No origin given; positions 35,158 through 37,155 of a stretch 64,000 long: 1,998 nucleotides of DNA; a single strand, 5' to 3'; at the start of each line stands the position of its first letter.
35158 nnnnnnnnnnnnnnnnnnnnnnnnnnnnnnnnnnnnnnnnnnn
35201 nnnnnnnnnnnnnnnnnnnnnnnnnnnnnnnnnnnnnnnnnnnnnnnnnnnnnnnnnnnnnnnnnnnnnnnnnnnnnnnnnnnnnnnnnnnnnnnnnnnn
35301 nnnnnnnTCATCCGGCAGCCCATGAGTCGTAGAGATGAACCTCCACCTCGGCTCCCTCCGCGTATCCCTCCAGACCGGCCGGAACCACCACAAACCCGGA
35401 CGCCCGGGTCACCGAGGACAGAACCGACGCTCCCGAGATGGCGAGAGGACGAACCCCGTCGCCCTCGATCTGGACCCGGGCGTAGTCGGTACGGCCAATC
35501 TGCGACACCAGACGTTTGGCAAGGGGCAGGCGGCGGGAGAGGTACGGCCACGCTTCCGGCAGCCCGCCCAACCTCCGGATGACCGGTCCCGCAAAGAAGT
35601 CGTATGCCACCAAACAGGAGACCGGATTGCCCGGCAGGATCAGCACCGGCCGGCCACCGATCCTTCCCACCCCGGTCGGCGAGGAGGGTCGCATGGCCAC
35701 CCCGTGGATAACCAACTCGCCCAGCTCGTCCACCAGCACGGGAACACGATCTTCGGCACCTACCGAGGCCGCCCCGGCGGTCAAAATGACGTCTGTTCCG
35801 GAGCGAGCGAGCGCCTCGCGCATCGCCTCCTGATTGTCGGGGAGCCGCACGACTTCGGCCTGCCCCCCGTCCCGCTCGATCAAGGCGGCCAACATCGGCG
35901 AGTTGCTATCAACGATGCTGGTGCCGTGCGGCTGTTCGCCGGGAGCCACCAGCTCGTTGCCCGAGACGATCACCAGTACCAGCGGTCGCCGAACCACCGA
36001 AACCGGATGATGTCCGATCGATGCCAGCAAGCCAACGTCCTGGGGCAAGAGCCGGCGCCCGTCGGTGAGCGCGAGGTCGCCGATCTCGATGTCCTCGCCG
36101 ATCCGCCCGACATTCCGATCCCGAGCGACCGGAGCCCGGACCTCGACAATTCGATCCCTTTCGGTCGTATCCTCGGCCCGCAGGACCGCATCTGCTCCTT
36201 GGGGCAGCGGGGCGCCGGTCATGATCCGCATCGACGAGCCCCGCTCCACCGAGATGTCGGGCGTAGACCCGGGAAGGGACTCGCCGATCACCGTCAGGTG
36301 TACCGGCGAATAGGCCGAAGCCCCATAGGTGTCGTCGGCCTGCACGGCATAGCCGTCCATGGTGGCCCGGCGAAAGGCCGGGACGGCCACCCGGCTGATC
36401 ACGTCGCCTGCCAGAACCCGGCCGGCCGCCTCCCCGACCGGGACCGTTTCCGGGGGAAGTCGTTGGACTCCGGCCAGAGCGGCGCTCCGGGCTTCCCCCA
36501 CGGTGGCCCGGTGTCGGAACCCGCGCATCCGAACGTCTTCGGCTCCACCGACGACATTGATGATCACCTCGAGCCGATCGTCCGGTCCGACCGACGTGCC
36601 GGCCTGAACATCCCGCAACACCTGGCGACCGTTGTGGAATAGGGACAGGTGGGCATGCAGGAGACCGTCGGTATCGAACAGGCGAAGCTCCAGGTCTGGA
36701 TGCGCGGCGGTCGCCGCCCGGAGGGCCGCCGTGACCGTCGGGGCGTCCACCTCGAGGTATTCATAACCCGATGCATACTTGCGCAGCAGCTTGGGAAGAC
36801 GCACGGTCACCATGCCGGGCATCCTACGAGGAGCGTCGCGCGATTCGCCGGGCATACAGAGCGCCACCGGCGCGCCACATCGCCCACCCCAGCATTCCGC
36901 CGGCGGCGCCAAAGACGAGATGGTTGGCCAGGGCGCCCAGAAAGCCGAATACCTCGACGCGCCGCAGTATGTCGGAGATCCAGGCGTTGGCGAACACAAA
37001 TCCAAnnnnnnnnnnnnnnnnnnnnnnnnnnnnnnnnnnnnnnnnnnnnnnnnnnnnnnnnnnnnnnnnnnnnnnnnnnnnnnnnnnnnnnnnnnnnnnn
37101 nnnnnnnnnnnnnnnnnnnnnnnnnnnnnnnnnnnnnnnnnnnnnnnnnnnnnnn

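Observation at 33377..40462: Seven-kb pterin-cofactor operon: second AOR gene followed by a lipoprotein, two hypothetical genes and two atypical MoeA fusions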

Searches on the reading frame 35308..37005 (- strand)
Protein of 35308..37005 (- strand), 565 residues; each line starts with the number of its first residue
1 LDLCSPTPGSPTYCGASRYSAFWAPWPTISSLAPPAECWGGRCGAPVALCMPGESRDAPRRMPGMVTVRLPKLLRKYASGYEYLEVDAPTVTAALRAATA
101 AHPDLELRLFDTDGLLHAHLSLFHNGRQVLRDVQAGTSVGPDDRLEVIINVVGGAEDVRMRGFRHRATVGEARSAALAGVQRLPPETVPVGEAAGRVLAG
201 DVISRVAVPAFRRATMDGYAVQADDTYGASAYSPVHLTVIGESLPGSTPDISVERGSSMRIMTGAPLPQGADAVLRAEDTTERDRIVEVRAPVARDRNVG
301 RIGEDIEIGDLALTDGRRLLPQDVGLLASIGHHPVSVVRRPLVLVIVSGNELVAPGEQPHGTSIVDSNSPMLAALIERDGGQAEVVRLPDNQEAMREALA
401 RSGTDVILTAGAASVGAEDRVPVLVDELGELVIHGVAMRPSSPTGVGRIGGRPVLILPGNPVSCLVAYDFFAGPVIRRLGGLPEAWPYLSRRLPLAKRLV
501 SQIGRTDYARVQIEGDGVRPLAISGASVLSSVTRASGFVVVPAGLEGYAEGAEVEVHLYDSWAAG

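Call 3: search_protein_families(library=pfam, proteins=[window:35308-37005:-], max_evalue=0.01)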
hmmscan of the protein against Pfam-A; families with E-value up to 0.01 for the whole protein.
window:35308-37005:- (565 aa): 3 families
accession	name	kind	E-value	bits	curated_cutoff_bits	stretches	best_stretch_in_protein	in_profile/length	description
PF03453.22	MoeA_N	-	4.2e-43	147.2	30.8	1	168-331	2-160/160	MoeA N-terminal region (domain I and II)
PF00994.29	MoCF_biosynth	-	2.3e-24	86.2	26.6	1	345-477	2-143/144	Probable molybdopterin binding domain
PF03454.20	MoeA_C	-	9e-13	48.7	22.1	1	493-558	2-71/72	MoeA C-terminal region (domain IV)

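Call 5: search_protein_families(library=ncbifam, proteins=[window:35308-36813:-], max_evalue=0.01)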
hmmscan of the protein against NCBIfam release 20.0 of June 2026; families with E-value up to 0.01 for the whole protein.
window:35308-36813:- (501 aa): 8 families
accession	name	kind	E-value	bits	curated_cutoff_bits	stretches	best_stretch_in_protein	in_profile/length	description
NF011068.0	PRK14498.1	equivalog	4.5e-107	358.7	534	1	96-496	3-411/647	molybdopterin biosynthesis protein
NF045515.2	Glp_gephyrin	equivalog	9.7e-91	304.5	475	1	104-493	2-401/403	molybdotransferase-like divisome protein Glp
NF007960.1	PRK10680.1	equivalog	5.6e-81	272.4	440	1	105-494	3-400/401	molybdopterin molybdotransferase MoeA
NF050098.1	MoeA_actino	exception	3.7e-79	266.3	560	1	104-493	2-398/400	molybdopterin molybdotransferase MoeA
NF011060.0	PRK14491.1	equivalog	1.6e-73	248.1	532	1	105-494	202-593/598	bifunctional molybdopterin-guanine dinucleotide biosynthesis adaptor protein MobB/molybdopterin molybdotransferase MoeA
NF011067.0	PRK14497.1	equivalog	1.6e-51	175.5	536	1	123-415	32-321/546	putative molybdopterin biosynthesis protein MoeA/unknown domain fusion protein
TIGR00177.1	molyb_syn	domain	9e-24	84.1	85.35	1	279-408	4-146/148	molybdenum cofactor synthesis domain-containing protein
NF041918.1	SAMP1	equivalog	1.8e-08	34.8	60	1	23-90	24-91/91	ubiquitin-like small modifier protein 1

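Call 10: find_homologous_proteins(query=window:35308-36813:-, max_evalue=1e-10)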
Query window:35308-36813:- (501 aa): 7876 proteins with E <= 1e-10 among 8000 candidates; the best 120 are listed.
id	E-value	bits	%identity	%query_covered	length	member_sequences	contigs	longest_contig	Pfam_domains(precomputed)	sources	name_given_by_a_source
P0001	5.6e-292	987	92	100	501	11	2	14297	PF03454.21,PF00994.30,PF03453.23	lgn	-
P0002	3.2e-267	905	86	98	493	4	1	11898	PF03454.21,PF00994.30,PF03453.23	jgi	jgi:molybdopterin molybdotransferase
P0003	2.9e-249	846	81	100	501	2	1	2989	PF03454.21,PF00994.30,PF03453.23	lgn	-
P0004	1.0e-246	838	80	100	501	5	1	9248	PF03454.21,PF00994.30,PF03453.23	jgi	jgi:molybdopterin molybdotransferase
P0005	8.4e-246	835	78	100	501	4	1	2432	PF03454.21,PF00994.30,PF03453.23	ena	-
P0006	6.9e-243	825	79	100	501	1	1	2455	PF03454.21,PF00994.30,PF03453.23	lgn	-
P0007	2.9e-235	800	77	100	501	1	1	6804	PF03454.21,PF00994.30,PF03453.23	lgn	-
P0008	2.0e-233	794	76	99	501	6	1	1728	PF03454.21,PF00994.30,PF03453.23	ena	-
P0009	1.5e-224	765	73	99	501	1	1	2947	PF03454.21,PF00994.30,PF03453.23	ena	-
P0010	3.1e-224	764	73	99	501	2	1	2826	PF03454.21,PF02597.27,PF00994.30,PF03453.23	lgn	-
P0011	3.6e-224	763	73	99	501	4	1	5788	PF03454.21,PF00994.30,PF03453.23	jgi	jgi:molybdopterin molybdotransferase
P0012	3.2e-222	757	73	99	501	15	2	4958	PF03454.21,PF00994.30,PF03453.23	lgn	-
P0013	8.2e-222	756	72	99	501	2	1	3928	PF03454.21,PF00994.30,PF03453.23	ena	-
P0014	3.4e-213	727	71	100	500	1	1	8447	PF03454.21,PF02597.27,PF00994.30,PF03453.23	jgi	jgi:molybdopterin molybdotransferase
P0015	1.2e-209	715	71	99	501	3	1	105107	PF03454.21,PF00994.30,PF03453.23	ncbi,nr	ncbi:MAG: molybdopterin-binding protein [Acidimicrobiia bacterium]|nr:molybdopterin-binding protein 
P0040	3.9e-195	668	66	99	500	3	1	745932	PF03454.21,PF02597.27,PF00994.30,PF03453.23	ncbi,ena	-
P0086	2.0e-183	629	76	80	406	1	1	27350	PF03454.21,PF00994.30,PF03453.23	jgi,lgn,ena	-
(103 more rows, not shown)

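Call 11: find_encoding_contigs(protein=P0040, flank=10000, max_places=2)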
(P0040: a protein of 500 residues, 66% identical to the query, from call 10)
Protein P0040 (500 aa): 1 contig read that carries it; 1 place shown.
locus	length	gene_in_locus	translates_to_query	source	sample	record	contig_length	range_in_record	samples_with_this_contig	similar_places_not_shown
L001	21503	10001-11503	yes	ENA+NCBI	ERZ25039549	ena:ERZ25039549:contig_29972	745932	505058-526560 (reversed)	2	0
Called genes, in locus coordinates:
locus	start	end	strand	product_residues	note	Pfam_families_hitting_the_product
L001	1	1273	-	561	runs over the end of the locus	PF00496:SBP_bac_5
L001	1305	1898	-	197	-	PF13560:HTH_31 (weak), PF12844:HTH_19 (faint), PF01381:HTH_3, PF13443:HTH_26 (weak), PF07883:Cupin_2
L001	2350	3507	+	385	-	PF07690:MFS_1, PF12832:MFS_1_like (faint), PF00083:Sugar_tr (faint), PF07690:MFS_1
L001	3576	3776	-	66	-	-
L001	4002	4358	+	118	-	PF04993:TfoX_N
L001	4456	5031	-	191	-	-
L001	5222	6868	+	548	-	PF00196:GerE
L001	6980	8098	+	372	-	PF07992:Pyr_redox_2 (faint), PF00743:FMO-like (weak), PF01266:DAO (faint), PF13450:NAD_binding_8 (faint), PF13454:NAD_binding_9 (faint), PF13738:Pyr_redox_3, PF13434:Lys_Orn_oxgnase (weak)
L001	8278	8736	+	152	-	-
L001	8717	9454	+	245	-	-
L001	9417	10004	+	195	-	-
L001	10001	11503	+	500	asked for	PF02597:ThiS (weak), PF03453:MoeA_N, PF00994:MoCF_biosynth, PF03454:MoeA_C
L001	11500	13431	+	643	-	PF03453:MoeA_N, PF00994:MoCF_biosynth, PF03454:MoeA_C, PF12727:PBP_like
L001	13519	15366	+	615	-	PF02730:AFOR_N, PF01314:AFOR_C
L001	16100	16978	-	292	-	PF01551:Peptidase_M23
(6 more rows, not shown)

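Call 12: find_encoding_contigs(protein=P0086, flank=10000, max_places=2)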
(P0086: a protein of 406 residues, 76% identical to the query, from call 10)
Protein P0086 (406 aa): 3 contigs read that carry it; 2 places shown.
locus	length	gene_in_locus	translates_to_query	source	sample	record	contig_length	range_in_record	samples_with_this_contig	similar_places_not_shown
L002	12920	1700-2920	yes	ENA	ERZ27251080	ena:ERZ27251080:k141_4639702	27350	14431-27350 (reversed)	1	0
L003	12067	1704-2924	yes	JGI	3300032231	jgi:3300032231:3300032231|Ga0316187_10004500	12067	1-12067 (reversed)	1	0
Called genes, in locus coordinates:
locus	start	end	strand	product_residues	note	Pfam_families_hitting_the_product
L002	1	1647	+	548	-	?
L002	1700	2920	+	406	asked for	PF03453:MoeA_N, PF00994:MoCF_biosynth, PF03454:MoeA_C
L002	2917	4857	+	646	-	PF03453:MoeA_N, PF00994:MoCF_biosynth, PF03454:MoeA_C, PF12727:PBP_like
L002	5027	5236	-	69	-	-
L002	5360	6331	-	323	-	PF02779:Transket_pyr, PF02780:Transketolase_C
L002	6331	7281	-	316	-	PF00676:E1_dh, PF02775:TPP_enzyme_C (weak)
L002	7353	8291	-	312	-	PF03279:Lip_A_acyltrans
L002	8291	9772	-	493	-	PF00501:AMP-binding, PF13193:AMP-binding_C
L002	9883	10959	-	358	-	PF01547:SBP_bac_1, PF13531:SBP_bac_11, PF13416:SBP_bac_8, PF13343:SBP_bac_6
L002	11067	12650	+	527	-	PF00732:GMC_oxred_N (faint), PF00890:FAD_binding_2 (weak), PF01266:DAO (weak), PF07992:Pyr_redox_2 (faint), PF13450:NAD_binding_8 (weak), PF05199:GMC_oxred_C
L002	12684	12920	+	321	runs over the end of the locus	PF04055:Radical_SAM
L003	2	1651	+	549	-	?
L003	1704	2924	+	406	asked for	PF03453:MoeA_N, PF00994:MoCF_biosynth, PF03454:MoeA_C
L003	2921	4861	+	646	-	PF03453:MoeA_N, PF00994:MoCF_biosynth, PF03454:MoeA_C, PF12727:PBP_like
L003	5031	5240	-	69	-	-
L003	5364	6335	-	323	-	PF02779:Transket_pyr, PF02780:Transketolase_C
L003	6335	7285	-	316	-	PF00676:E1_dh, PF02775:TPP_enzyme_C (weak)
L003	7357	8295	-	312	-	PF03279:Lip_A_acyltrans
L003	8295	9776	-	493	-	PF00501:AMP-binding, PF13193:AMP-binding_C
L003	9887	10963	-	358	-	PF01547:SBP_bac_1, PF13531:SBP_bac_11, PF13416:SBP_bac_8, PF13343:SBP_bac_6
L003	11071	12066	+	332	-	?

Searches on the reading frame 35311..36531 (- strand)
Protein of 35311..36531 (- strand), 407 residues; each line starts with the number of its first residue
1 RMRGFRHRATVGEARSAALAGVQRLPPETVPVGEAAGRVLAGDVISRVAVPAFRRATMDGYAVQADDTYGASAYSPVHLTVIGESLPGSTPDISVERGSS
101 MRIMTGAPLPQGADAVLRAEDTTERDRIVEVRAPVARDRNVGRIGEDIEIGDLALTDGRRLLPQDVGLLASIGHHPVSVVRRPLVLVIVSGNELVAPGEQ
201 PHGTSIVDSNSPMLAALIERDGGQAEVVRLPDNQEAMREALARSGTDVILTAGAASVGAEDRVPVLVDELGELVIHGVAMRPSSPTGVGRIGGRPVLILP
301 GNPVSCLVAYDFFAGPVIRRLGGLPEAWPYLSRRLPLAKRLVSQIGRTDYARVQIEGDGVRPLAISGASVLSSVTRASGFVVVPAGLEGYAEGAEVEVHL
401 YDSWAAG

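Call 106: search_solved_structures(query=window:35311-36531:-, max_evalue=1e-20)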
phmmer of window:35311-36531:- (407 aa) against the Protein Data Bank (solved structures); distinct sequences matched with E-value up to 1e-20: 28.
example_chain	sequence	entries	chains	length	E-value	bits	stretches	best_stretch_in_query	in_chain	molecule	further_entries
1uz5_A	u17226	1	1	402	7.2e-66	226.4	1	28-404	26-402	402AA LONG HYPOTHETICAL MOLYBDOPTERIN BIOSYNTHESIS MOEA PROTEIN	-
1xi8_A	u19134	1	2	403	2.2e-63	218.2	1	11-401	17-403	Molybdenum cofactor biosynthesis protein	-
1wu2_A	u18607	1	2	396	3.5e-59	204.4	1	18-401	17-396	molybdopterin biosynthesis moeA protein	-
2nqq_A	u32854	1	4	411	4.3e-50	174.4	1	26-401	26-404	Molybdopterin biosynthesis protein moeA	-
1fc5_A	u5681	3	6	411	4.7e-50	174.3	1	26-401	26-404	MOLYBDOPTERIN BIOSYNTHESIS MOEA PROTEIN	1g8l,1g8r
2nro_A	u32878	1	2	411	6.7e-50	173.8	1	26-401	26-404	Molybdopterin biosynthesis protein moeA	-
2nrs_A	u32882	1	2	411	9.3e-50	173.4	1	26-401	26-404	Molybdopterin biosynthesis protein moeA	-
2nqu_A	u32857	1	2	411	1.2e-49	173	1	26-401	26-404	Molybdopterin biosynthesis protein moeA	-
2nrp_A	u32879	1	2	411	1.8e-49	172.4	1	26-401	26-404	Molybdopterin biosynthesis protein moeA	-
2nqk_A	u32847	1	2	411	2.1e-49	172.2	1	26-401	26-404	Molybdopterin biosynthesis protein moeA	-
2nqr_A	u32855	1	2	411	2.1e-49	172.2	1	26-401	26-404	Molybdopterin biosynthesis protein moeA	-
2nqm_A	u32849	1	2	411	2.5e-49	171.9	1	26-401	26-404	Molybdopterin biosynthesis protein moeA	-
2nqs_A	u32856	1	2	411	3.4e-49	171.5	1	26-401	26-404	Molybdopterin biosynthesis protein moeA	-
2nqn_A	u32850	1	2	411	3.5e-49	171.5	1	26-401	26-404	Molybdopterin biosynthesis protein moeA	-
2nqv_A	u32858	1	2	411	3.7e-49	171.4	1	26-401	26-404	Molybdopterin biosynthesis protein moeA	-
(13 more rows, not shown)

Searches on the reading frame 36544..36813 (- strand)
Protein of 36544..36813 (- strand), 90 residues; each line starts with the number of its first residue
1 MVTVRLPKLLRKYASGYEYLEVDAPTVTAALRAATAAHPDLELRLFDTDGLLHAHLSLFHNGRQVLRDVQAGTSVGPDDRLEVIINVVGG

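Call 6: search_protein_families(library=pfam, proteins=[window:36544-36813:-], max_evalue=10)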
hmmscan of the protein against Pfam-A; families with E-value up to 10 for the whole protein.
seq(90 aa): 1 family
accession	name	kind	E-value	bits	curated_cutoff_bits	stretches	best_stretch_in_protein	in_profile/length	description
PF02597.26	ThiS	-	0.031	15.2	22.5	1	10-90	7-76/76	ThiS family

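Call 97: search_solved_structures(query=A7, max_evalue=1, show_alignments=2)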
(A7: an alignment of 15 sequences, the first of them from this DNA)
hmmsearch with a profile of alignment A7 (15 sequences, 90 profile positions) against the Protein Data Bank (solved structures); distinct sequences matched with E-value up to 1: 11.
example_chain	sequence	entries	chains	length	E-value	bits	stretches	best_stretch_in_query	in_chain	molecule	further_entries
4n6e_B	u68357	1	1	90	1.1e-14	57.5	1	2-90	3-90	ThiS/MoaD family protein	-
3dwg_C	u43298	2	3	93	1.3e-13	54.1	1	2-90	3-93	9.5 kDa culture filtrate antigen cfp10A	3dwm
3po0_A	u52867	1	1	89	8.1e-10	42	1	19-90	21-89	Small archaeal modifier protein 1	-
4hro_A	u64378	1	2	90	8.3e-10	41.9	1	19-90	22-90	Small archaeal modifier protein 1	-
2l83_A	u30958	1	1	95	1e-09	41.7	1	19-90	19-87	Small archaeal modifier protein 1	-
1v8c_A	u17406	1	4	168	4.4e-09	39.6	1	16-90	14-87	MoaD related protein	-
2m19_A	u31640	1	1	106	1.1e-06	32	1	24-90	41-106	Molybdopterin converting factor subunit 1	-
2lek_A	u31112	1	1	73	0.00078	22.8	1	45-90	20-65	Putative thiamin biosynthesis ThiS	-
2g1e_A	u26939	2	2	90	0.0018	21.6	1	1-90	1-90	hypothetical protein Ta0895 | Putative uncharacterized protein Ta0895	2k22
2l52_A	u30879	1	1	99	0.0067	19.8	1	2-90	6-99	METHANOSARCINA ACETIVORANS SAMP1 HOMOLOG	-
1f0z_A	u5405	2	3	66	0.041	17.3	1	50-90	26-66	THIS PROTEIN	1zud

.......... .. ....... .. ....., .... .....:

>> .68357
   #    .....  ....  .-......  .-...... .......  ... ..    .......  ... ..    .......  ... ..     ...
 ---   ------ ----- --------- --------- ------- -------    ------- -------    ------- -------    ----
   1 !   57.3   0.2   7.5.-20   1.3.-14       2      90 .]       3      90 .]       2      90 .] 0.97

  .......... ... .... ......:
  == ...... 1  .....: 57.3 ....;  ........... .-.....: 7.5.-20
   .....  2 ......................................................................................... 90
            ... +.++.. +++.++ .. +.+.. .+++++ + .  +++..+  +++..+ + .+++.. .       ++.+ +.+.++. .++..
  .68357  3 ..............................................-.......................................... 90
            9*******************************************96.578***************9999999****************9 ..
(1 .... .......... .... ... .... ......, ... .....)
